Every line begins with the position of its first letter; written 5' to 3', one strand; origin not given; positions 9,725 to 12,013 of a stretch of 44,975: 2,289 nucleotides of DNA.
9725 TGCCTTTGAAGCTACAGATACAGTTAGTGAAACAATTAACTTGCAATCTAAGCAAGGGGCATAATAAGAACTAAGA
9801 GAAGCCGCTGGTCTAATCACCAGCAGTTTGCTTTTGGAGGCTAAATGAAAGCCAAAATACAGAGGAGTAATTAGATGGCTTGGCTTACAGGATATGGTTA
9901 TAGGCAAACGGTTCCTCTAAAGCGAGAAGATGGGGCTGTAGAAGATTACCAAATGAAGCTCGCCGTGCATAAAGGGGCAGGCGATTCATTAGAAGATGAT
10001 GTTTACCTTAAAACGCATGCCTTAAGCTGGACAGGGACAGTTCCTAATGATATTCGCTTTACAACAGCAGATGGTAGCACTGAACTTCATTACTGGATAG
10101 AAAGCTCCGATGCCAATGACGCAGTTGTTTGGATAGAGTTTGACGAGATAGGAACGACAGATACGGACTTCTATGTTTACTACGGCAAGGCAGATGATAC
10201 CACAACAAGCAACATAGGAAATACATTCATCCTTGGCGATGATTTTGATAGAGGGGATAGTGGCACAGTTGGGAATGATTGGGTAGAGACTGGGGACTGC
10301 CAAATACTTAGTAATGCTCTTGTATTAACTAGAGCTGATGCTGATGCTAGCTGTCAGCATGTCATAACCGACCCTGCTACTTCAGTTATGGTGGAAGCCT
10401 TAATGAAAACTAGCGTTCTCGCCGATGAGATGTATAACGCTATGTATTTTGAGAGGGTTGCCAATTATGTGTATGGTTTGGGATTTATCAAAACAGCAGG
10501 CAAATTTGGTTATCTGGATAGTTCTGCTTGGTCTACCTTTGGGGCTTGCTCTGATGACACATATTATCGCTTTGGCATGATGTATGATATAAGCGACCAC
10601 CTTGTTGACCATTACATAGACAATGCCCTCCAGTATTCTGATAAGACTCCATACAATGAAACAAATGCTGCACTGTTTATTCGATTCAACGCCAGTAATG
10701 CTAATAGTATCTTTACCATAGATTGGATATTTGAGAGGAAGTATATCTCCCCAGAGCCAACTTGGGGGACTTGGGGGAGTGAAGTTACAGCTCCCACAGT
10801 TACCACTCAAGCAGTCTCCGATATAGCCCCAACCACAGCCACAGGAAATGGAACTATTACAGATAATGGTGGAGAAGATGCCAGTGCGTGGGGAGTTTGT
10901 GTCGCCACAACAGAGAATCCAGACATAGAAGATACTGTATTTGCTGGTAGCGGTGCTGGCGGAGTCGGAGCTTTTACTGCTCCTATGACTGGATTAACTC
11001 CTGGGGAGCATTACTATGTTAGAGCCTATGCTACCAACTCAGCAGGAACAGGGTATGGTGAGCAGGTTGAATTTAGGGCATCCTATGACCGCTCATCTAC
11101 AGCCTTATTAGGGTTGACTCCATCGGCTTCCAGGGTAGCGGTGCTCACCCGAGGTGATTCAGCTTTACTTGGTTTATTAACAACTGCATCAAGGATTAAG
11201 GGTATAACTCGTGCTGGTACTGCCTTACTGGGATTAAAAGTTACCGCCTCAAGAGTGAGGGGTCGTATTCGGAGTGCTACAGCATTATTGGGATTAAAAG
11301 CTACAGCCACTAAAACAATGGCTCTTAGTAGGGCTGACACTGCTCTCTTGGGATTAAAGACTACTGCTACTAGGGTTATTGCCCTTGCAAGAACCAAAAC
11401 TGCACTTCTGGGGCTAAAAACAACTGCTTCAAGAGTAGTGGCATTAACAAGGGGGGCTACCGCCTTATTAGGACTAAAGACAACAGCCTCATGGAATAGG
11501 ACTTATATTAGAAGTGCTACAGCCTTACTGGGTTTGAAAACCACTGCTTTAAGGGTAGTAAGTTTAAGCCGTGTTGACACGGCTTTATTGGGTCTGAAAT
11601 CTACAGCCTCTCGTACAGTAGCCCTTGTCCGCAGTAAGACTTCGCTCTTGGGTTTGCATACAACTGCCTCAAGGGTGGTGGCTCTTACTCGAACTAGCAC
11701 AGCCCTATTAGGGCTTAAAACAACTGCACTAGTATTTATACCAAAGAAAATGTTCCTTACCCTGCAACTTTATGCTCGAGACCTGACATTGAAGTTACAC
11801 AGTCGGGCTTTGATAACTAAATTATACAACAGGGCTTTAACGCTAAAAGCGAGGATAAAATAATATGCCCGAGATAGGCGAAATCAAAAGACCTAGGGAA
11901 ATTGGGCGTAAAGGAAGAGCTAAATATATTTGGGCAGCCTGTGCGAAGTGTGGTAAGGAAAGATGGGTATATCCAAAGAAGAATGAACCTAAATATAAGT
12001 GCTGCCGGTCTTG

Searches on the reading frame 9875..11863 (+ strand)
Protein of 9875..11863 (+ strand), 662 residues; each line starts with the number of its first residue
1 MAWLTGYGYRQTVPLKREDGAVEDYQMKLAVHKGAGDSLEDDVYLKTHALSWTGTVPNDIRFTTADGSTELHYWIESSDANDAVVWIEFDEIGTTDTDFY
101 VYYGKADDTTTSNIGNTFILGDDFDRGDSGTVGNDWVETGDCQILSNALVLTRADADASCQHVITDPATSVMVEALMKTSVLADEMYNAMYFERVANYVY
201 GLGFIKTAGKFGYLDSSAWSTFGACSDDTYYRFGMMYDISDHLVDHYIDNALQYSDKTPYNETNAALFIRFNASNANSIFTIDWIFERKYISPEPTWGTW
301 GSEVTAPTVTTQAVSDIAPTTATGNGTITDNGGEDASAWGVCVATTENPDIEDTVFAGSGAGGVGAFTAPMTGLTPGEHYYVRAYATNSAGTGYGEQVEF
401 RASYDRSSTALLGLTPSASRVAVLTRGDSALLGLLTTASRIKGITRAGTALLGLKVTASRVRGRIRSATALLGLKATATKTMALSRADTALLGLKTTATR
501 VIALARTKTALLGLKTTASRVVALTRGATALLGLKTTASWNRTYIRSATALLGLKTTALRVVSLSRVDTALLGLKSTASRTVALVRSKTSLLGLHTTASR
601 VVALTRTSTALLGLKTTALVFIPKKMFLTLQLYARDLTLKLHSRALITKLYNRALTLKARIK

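Call 38: search_protein_families(library=phrogs, proteins=[window:9875-11863:+], max_evalue=0.01)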
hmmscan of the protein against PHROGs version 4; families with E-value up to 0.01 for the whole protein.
window:9875-11863:+ (662 aa): 1 family
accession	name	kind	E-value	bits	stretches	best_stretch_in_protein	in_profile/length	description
phrog_6977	-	tail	0.00085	19.8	1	312-393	159-232/284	minor tail protein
